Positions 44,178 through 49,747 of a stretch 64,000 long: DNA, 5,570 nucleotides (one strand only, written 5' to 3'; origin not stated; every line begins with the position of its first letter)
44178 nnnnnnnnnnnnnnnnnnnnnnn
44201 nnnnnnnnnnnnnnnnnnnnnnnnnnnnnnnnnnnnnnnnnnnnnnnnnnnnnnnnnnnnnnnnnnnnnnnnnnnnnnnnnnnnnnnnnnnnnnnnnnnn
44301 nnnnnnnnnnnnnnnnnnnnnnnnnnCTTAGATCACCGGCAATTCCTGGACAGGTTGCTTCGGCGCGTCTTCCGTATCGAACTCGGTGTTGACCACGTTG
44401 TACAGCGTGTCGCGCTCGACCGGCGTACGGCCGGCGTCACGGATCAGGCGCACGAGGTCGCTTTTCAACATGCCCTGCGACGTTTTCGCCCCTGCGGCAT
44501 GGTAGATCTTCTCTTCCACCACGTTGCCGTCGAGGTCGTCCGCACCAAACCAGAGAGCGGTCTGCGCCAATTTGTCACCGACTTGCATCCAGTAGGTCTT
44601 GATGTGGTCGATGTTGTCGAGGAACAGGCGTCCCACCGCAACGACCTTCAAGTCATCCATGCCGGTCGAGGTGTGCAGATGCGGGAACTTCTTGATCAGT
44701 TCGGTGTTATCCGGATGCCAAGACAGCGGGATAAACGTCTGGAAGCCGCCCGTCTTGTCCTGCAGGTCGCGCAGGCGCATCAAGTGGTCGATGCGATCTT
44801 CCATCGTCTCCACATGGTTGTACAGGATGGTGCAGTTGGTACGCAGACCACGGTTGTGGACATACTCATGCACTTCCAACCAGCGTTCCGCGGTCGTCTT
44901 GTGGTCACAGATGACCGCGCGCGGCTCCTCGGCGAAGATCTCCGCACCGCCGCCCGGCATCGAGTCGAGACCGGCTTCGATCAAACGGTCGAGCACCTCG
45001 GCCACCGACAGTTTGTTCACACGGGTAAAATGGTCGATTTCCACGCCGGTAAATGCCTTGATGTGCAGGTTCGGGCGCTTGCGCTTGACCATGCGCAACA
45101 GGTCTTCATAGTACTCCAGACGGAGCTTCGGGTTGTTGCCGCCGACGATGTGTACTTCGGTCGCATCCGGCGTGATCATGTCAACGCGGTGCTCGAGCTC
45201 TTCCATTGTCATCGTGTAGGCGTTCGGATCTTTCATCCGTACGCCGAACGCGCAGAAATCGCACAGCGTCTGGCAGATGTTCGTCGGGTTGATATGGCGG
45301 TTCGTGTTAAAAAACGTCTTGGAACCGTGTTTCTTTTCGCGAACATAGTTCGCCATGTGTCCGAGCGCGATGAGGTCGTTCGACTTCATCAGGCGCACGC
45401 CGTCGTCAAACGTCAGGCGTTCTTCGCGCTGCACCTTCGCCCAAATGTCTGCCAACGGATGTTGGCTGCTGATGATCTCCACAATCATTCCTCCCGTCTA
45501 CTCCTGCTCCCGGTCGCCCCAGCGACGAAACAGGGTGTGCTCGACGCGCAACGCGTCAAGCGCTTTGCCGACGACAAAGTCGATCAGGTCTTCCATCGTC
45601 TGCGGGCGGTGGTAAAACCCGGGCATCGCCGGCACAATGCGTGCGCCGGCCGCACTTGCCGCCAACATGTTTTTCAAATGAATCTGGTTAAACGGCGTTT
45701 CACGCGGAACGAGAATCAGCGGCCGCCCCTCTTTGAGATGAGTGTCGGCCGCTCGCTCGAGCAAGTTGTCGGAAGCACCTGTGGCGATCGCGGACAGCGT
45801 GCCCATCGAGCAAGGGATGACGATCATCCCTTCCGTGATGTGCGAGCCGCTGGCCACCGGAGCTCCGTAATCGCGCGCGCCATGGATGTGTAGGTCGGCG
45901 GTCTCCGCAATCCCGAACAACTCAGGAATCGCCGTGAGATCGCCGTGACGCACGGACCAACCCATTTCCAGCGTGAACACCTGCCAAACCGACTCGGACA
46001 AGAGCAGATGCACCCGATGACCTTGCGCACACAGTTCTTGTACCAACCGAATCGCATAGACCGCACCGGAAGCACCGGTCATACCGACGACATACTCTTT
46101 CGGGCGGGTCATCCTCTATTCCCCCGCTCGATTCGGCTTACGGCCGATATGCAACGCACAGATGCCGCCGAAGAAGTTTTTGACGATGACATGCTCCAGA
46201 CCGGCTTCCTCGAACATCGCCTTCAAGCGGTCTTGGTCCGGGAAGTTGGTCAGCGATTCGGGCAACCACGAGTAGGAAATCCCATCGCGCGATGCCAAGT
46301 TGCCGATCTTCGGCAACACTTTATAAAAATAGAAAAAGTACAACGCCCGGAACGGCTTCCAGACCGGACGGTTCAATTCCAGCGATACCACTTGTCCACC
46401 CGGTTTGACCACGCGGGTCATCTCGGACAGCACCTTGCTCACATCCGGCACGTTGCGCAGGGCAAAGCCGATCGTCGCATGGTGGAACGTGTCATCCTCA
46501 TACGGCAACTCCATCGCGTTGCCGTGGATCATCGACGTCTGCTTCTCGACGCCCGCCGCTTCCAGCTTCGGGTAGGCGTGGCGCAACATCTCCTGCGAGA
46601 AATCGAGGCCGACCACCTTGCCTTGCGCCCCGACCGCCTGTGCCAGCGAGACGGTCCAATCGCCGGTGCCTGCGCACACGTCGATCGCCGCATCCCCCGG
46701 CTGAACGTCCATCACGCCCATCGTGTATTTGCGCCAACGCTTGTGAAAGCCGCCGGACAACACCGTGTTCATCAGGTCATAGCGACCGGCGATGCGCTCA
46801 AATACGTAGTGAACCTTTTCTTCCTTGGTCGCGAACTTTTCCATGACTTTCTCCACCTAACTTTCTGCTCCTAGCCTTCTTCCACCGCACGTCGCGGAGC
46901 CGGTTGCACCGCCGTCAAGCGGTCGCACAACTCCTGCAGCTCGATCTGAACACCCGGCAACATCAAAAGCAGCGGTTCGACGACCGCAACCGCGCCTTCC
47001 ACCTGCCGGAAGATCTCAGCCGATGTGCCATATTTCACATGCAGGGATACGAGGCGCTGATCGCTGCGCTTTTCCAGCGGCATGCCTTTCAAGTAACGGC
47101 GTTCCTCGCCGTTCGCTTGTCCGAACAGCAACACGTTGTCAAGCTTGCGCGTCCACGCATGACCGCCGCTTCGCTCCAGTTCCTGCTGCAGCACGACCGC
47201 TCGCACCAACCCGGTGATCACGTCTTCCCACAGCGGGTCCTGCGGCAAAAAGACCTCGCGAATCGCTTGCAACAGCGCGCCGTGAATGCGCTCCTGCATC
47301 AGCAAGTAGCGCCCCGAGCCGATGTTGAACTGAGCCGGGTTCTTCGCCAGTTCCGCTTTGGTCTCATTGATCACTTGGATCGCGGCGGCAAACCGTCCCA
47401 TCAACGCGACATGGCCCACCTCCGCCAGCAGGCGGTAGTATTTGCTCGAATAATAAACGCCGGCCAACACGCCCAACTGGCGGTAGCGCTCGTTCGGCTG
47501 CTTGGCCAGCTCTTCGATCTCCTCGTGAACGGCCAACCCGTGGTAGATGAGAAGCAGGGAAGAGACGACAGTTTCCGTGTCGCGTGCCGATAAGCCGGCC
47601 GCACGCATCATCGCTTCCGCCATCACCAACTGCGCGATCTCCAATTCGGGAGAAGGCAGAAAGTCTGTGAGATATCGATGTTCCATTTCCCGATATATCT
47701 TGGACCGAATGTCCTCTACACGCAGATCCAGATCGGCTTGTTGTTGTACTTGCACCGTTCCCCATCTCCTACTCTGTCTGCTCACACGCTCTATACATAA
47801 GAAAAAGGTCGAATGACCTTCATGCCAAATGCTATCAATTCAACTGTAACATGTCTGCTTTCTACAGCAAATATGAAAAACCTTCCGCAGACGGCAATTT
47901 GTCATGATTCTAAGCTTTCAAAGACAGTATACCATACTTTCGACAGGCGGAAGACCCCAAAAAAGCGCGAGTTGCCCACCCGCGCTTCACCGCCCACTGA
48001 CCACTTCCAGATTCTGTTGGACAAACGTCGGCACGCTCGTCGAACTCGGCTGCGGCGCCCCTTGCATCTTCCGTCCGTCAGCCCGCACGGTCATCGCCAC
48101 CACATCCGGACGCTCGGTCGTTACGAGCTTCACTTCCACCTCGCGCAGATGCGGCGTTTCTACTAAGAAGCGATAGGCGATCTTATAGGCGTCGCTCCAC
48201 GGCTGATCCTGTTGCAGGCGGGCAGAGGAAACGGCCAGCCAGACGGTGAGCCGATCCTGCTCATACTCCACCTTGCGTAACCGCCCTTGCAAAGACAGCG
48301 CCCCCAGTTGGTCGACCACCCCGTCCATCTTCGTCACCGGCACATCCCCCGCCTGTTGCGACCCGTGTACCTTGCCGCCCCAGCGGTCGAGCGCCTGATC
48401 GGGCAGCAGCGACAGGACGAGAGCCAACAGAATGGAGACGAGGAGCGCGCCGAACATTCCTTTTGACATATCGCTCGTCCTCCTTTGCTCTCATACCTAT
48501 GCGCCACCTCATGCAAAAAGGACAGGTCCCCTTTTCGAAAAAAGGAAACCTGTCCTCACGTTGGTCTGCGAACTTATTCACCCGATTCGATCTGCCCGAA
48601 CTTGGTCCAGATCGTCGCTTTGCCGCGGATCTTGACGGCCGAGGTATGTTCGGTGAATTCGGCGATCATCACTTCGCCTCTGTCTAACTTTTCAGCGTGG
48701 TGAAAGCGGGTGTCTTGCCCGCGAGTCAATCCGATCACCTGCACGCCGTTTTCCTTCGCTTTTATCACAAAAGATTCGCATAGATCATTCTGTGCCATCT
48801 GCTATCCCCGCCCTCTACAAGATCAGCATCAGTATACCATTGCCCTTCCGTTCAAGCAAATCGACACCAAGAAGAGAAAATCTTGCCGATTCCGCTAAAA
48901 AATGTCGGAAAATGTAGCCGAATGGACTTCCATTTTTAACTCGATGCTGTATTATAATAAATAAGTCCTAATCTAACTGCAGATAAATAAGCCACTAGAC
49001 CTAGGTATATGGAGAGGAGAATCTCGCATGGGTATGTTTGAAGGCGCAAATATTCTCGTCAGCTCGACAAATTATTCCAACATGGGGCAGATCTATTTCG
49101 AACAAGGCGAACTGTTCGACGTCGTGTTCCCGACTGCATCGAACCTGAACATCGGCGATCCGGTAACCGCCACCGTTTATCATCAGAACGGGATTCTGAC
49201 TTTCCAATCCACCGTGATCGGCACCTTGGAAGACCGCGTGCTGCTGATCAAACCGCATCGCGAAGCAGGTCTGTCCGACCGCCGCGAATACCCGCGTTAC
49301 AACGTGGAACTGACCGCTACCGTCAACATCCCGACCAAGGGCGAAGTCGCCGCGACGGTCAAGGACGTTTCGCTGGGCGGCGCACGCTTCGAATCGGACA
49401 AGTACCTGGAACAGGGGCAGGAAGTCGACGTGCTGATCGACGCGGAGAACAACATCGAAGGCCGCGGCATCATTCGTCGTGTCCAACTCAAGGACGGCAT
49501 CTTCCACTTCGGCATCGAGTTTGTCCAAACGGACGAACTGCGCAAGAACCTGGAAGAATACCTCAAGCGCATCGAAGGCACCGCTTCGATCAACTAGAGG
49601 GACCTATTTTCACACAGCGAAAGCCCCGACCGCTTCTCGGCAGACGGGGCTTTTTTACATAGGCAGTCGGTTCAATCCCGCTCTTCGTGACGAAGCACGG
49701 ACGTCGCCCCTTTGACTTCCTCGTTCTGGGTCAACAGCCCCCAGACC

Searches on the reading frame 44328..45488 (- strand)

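Call 8: search_protein_families(library=pfam, proteins=[window:44328-45488:-], max_evalue=0.001)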
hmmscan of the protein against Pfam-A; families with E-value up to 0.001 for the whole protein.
window:44328-45488:- (386 aa): 3 families
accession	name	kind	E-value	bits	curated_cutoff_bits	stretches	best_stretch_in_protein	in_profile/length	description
PF04055.27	Radical_SAM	-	1e-20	75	29.5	1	66-236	1-163/166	Radical SAM superfamily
PF19288.4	CofH_C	-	4.8e-18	65.6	27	1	248-367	3-120/125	CofH/MqnC C-terminal region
PF13353.11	Fer4_12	-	6.5e-05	23.7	22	1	72-171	15-114/137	4Fe-4S single cluster domain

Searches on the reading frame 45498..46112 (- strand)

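Call 8: search_protein_families(library=pfam, proteins=[window:45498-46112:-], max_evalue=0.001)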
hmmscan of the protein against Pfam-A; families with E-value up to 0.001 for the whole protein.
window:45498-46112:- (204 aa): 1 family
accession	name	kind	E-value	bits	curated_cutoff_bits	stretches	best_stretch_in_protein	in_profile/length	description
PF02441.25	Flavoprotein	-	9.9e-46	155.7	22.7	1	5-188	1-162/162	Flavoprotein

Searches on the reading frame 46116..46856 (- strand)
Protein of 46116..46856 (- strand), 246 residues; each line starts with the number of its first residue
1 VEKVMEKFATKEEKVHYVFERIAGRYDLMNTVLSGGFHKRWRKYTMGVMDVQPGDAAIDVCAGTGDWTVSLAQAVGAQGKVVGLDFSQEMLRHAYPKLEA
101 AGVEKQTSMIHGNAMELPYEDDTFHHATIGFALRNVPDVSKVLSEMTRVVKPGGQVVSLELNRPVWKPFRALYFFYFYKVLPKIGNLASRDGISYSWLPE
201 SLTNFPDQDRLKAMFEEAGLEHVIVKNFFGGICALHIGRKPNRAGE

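Call 8: search_protein_families(library=pfam, proteins=[window:46116-46856:-], max_evalue=0.001)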
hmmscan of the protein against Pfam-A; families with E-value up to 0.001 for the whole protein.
window:46116-46856:- (246 aa): 8 families
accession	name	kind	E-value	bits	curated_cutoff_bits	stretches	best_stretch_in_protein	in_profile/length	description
PF01209.24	Ubie_methyltran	-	2.4e-80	269.7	20.1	1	10-240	4-233/233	ubiE/COQ5 methyltransferase family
PF13649.12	Methyltransf_25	-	9.1e-21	74.8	27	1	58-154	2-97/97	Methyltransferase domain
PF08241.18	Methyltransf_11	-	7.7e-18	65.4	21.2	1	59-157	2-94/95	Methyltransferase domain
PF13847.12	Methyltransf_31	-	3.3e-17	62.9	27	1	54-219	4-145/145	Methyltransferase domain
PF13489.12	Methyltransf_23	-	3.7e-11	43.5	27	1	57-222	26-161/164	Methyltransferase domain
PF08242.18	Methyltransf_12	-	3.2e-10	41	30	1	59-155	2-97/98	Methyltransferase domain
PF01135.25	PCMT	-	1e-07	32.4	20.3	1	45-155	65-168/210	Protein-L-isoaspartate(D-aspartate) O-methyltransferase (PCMT)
PF01728.25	FtsJ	-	7.4e-07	29.7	24.1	1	51-95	19-59/181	FtsJ-like methyltransferase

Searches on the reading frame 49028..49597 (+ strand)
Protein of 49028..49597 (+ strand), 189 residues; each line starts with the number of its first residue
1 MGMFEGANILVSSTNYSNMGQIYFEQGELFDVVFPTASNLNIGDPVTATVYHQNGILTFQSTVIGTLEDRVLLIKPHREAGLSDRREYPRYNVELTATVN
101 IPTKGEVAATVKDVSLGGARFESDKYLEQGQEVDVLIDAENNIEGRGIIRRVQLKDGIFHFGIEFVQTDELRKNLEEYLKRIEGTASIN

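Call 74: search_protein_families(library=pfam, proteins=[window:49028-49597:+], max_evalue=0.001)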
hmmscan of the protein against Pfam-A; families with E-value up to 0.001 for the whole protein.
window:49028-49597:+ (189 aa): 1 family
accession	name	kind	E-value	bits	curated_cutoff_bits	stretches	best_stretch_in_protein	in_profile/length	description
PF07238.19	PilZ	-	6.5e-15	55.8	22.5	1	84-179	1-100/102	PilZ domain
